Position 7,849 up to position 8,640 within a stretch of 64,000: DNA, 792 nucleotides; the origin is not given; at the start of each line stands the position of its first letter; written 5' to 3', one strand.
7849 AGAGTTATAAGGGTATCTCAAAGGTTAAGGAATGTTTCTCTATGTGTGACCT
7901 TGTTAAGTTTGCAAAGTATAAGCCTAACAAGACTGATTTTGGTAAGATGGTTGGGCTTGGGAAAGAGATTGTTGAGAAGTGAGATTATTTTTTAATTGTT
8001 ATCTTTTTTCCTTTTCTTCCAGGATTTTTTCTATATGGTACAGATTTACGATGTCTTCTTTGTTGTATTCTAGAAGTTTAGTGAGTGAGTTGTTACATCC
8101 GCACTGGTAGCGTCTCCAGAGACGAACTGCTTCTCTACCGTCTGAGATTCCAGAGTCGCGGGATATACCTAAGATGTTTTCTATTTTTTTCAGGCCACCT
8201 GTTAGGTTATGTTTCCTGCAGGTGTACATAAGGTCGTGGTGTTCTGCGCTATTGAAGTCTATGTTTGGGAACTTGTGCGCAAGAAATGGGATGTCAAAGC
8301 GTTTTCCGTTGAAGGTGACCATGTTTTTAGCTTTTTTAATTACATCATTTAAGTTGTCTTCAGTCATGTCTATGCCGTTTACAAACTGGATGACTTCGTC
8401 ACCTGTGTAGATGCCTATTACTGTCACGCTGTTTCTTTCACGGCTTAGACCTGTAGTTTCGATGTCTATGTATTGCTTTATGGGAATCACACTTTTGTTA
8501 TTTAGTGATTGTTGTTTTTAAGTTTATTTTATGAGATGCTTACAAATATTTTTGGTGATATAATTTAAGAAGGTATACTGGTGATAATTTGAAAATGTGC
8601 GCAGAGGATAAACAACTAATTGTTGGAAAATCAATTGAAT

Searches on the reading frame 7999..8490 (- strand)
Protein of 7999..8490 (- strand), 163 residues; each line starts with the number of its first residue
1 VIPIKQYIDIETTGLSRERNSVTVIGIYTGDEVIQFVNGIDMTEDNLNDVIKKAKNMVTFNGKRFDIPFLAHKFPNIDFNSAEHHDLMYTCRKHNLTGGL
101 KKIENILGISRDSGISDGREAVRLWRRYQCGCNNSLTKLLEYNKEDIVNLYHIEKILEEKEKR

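Call 48: search_protein_families(library=pfam, proteins=[window:7999-8490:-], max_evalue=0.001)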
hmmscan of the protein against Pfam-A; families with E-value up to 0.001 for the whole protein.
window:7999-8490:- (163 aa): 3 families
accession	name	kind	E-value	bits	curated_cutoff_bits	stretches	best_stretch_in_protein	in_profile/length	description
PF13482.12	RNase_H_2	-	5.4e-39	134.2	22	1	7-156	2-163/165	RNase_H superfamily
PF10108.15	DNA_pol_B_exo2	-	2e-05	24.8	24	0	42-72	40-70/213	Predicted 3'-5' exonuclease related to the exonuclease domain of PolB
PF01612.26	DNA_pol_A_exo1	-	5.4e-05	23.5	23.6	1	8-160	25-171/173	3'-5' exonuclease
